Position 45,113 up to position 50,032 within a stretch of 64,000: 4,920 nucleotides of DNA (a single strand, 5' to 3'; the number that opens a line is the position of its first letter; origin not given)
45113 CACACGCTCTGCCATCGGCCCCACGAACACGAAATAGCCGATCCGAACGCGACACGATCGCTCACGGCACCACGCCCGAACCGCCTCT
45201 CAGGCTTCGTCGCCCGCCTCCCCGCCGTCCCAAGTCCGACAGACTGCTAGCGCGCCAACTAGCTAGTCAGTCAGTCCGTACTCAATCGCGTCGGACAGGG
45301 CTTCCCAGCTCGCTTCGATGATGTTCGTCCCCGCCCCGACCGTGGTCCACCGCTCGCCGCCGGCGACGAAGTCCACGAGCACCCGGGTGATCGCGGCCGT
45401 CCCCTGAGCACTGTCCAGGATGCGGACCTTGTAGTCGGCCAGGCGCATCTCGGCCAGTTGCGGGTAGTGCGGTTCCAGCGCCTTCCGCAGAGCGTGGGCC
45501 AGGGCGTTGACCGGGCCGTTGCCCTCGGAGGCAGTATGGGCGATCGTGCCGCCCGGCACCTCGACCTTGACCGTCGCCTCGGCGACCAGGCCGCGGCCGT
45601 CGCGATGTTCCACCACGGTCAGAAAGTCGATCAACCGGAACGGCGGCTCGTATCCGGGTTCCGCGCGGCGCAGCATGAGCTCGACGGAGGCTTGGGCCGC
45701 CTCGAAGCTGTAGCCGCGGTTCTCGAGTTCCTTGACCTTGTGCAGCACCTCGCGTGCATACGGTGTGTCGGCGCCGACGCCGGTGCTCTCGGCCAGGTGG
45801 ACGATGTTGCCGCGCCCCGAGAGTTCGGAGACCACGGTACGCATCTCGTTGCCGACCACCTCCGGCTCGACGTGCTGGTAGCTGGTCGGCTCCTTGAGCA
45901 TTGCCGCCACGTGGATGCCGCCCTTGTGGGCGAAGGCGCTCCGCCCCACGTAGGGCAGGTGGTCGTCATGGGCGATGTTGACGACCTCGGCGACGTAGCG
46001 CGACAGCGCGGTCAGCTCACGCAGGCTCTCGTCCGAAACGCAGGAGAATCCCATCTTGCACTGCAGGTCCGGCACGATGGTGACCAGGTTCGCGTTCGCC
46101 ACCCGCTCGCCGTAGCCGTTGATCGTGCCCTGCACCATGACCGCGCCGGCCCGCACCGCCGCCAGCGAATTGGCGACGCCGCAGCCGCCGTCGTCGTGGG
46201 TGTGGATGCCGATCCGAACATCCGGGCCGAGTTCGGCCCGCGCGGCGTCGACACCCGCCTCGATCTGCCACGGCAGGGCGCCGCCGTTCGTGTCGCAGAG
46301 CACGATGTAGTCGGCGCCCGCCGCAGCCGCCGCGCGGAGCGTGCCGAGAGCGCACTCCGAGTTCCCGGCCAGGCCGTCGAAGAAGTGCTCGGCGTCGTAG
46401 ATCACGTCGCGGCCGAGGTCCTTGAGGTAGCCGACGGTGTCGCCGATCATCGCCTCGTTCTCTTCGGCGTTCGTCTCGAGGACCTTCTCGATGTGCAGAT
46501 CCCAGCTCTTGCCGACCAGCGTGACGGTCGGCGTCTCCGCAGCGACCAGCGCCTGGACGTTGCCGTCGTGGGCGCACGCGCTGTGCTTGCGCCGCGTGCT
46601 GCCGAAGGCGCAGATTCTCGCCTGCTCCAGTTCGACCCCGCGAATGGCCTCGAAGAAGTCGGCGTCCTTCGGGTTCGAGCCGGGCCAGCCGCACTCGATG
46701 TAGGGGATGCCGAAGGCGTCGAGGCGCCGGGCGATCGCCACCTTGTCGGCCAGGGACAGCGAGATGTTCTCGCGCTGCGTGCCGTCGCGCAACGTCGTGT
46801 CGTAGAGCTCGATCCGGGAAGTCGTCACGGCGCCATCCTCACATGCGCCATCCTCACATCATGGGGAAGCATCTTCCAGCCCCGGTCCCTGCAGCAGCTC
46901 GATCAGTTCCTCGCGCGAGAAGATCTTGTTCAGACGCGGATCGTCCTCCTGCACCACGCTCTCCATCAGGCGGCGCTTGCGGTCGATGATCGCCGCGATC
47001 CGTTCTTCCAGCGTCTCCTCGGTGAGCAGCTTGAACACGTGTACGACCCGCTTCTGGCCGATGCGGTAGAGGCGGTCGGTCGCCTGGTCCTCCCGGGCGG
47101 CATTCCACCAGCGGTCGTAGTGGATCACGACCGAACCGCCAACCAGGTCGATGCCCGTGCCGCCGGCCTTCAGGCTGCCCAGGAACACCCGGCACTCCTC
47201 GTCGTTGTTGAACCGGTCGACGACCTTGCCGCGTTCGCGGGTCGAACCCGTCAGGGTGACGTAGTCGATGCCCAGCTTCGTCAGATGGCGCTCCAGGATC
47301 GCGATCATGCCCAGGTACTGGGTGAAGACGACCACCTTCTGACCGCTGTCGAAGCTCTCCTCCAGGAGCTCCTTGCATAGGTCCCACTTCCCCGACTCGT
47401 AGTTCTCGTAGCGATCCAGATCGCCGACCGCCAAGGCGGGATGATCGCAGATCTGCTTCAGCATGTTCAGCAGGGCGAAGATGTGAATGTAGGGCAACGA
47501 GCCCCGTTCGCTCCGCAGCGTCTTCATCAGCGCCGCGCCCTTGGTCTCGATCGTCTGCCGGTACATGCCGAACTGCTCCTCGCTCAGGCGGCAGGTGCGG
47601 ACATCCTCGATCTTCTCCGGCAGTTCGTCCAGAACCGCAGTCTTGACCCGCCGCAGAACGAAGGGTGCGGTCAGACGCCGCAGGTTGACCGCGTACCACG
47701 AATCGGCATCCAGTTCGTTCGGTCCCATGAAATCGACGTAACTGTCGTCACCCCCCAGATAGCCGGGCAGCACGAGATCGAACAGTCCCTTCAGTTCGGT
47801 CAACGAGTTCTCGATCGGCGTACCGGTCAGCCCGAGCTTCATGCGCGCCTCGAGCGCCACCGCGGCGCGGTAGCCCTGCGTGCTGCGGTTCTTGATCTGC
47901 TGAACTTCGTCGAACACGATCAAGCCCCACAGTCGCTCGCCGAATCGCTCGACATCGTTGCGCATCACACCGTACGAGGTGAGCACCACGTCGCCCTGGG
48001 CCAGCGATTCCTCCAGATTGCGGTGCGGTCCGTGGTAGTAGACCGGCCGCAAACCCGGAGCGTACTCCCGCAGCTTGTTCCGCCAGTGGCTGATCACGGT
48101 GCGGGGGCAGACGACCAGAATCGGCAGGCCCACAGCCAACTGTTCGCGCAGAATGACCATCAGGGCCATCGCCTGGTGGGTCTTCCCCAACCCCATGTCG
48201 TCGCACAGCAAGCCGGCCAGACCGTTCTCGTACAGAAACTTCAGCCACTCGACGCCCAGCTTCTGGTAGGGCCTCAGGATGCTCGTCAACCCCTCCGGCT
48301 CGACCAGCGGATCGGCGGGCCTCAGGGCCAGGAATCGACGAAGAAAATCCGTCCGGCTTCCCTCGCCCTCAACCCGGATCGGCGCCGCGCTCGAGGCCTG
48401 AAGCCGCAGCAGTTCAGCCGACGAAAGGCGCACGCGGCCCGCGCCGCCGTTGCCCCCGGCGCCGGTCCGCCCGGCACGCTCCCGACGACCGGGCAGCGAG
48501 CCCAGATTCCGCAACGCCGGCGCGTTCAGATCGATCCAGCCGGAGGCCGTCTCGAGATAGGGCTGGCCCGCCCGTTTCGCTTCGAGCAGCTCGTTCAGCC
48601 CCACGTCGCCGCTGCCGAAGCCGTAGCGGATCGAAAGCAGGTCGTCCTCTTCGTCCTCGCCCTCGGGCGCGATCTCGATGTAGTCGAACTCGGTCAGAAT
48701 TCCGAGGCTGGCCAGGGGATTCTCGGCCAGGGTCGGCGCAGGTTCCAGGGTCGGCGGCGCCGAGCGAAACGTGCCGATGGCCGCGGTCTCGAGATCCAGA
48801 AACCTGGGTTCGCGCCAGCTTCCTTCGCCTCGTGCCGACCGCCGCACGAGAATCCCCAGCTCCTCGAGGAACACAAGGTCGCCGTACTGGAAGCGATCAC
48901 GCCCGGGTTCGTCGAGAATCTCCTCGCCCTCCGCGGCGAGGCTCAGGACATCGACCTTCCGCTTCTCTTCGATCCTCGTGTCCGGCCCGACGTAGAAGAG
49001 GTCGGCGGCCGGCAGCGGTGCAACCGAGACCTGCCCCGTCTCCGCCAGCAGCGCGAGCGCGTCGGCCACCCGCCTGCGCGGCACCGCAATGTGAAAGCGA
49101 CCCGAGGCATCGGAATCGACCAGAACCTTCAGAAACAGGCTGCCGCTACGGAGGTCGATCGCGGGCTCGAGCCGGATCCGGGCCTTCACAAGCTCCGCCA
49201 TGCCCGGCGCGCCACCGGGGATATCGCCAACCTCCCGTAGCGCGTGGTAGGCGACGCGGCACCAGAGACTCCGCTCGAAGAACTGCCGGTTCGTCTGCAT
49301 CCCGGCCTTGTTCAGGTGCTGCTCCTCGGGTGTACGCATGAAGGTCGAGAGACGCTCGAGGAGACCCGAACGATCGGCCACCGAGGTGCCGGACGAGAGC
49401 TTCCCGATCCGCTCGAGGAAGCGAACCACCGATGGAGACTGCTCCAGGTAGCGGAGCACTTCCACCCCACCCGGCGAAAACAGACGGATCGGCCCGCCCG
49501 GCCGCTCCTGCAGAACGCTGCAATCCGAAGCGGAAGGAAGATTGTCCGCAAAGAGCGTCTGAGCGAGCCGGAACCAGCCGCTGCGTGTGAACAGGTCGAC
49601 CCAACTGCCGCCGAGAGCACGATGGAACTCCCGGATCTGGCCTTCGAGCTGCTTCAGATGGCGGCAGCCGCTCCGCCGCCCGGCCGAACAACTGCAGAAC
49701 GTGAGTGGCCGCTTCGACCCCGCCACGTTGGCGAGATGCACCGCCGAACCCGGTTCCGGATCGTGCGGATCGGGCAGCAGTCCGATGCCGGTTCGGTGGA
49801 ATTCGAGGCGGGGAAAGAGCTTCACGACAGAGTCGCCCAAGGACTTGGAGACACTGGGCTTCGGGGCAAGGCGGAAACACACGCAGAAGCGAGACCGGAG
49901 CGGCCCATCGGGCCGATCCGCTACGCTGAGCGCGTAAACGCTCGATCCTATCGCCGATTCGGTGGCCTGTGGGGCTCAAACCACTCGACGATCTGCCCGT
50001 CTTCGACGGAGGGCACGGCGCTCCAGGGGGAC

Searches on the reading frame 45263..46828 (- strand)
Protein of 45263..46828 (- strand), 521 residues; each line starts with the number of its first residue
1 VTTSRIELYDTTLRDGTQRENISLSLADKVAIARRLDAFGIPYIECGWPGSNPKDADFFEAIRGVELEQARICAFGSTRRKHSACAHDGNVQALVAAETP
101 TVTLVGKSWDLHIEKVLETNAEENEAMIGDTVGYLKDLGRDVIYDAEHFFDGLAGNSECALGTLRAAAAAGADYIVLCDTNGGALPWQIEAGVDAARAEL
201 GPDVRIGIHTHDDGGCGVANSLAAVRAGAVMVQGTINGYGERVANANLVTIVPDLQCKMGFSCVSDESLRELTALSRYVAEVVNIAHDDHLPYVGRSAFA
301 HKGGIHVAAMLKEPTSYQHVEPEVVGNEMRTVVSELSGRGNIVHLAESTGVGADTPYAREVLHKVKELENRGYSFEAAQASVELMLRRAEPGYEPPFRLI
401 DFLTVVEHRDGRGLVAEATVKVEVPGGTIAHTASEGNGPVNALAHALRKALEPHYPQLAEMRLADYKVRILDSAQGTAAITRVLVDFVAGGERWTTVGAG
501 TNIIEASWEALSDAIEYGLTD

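Call 30: search_protein_families(library=padloc, proteins=[window:45263-46828:-], max_evalue=0.00001)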
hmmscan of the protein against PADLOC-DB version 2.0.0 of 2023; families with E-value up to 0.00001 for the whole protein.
window:45263-46828:- (521 aa): 0 families

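Call 31: search_protein_families(library=pfam, proteins=[window:45263-46828:-], max_evalue=0.001)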
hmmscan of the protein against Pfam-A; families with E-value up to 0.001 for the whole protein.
window:45263-46828:- (521 aa): 3 families
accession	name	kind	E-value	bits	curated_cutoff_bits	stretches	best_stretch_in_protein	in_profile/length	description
PF00682.25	HMGL-like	-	2.5e-44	152.1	29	1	6-259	2-243/260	HMGL-like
PF08502.15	LeuA_dimer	-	2.5e-24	86.1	24.9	1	382-517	7-129/131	LeuA allosteric (dimerisation) domain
PF22617.1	HCS_D2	-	9.4e-15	55.2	27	1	294-371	2-80/82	Homocitrate synthase post-HMGL domain-like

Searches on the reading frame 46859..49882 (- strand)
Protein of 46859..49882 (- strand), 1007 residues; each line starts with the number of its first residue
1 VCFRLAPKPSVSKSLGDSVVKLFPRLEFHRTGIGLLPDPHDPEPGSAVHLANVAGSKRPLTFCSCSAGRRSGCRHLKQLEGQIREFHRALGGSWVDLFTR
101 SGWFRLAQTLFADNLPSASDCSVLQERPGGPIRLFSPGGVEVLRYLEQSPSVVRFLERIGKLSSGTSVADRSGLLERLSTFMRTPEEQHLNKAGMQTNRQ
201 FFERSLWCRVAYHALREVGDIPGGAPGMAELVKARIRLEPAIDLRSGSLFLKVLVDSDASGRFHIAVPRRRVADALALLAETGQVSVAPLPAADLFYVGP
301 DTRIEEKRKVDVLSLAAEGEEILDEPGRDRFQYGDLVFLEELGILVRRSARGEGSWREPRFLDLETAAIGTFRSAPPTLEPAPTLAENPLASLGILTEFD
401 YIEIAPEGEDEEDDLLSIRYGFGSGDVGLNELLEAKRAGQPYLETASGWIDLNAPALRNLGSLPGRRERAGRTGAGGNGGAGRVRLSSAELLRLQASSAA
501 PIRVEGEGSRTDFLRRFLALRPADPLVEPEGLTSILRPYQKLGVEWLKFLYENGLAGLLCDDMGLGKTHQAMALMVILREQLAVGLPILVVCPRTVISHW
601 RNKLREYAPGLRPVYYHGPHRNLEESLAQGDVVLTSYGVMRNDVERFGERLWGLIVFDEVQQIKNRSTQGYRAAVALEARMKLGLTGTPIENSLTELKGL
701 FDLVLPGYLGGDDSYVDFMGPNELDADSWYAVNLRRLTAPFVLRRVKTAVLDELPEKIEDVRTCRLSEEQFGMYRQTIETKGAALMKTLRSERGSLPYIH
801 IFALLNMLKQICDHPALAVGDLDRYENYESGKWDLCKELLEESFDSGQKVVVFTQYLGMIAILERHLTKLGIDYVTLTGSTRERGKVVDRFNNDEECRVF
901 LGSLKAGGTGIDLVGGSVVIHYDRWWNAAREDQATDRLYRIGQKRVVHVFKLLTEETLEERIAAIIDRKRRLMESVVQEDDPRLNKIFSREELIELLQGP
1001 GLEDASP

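Call 29: search_protein_families(library=pfam, proteins=[window:46859-49882:-], max_evalue=0.0001)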
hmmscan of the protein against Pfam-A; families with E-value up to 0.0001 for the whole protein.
window:46859-49882:- (1007 aa): 3 families
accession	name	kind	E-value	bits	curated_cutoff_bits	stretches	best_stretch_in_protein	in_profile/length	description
PF00176.29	SNF2-rel_dom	-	5.3e-57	193.6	24.9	1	539-816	1-289/290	SNF2-related domain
PF00271.37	Helicase_C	-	6.6e-18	65.4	23.5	1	833-942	3-110/110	Helicase conserved C-terminal domain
PF04851.21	ResIII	-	8.6e-09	35.9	22.5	1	536-690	4-163/164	Type III restriction enzyme, res subunit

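Call 30: search_protein_families(library=padloc, proteins=[window:46859-49882:-], max_evalue=0.00001)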
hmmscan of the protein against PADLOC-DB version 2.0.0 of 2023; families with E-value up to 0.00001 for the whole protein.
window:46859-49882:- (1007 aa): 30 families (the best 25 are shown)
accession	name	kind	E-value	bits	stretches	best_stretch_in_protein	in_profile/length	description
PDLC02842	DpdE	-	5.3e-121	403.3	1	529-990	695-1164/1176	DpdE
PDLC00633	ZorD1|ZorD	-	4.9e-103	343.9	1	528-977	436-885/908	"SWI2/SNF2 helicase, Mrr-like nuclease"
PDLC02845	DpdE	-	7e-85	283.8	1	529-977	837-1273/1293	DpdE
PDLC02850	DpdE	-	3.8e-80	268.2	1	516-998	789-1261/1282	DpdE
PDLC02851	DpdE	-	9.4e-80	266.7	1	513-979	573-1037/1055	DpdE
PDLC00634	ZorD1|ZorD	-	6.5e-79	263.9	2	626-975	608-967/1208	"SWI2/SNF2 helicase, Mrr-like nuclease"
PDLC02849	DpdE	-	1.1e-78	263.3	1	529-998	394-852/857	DpdE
PDLC00632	ZorD1|ZorD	-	1.2e-75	253.2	2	628-978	714-1081/1101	"SWI2/SNF2 helicase, Mrr-like nuclease"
PDLC00629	ZorD1|ZorD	-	1.1e-74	250.1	2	626-977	600-955/1012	"SWI2/SNF2 helicase, Mrr-like nuclease"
PDLC00631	ZorD1|ZorD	-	3.5e-74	248.2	1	536-976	442-909/1071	"SWI2/SNF2 helicase, Mrr-like nuclease"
PDLC00628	ZorD1|ZorD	-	2.1e-58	195.9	1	527-954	504-944/1171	"SWI2/SNF2 helicase, Mrr-like nuclease"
PDLC00627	ZorD1|ZorD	-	2.2e-51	172.9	1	631-981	608-993/1006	"SWI2/SNF2 helicase, Mrr-like nuclease"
PDLC02854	DpdE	-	3.5e-51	172.1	2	630-974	702-1059/1083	DpdE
PDLC02848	DpdE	-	7.1e-49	164.5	1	515-861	340-677/856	DpdE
PDLC02627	DrmD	-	1.3e-40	137.3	2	537-787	305-541/748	DrmD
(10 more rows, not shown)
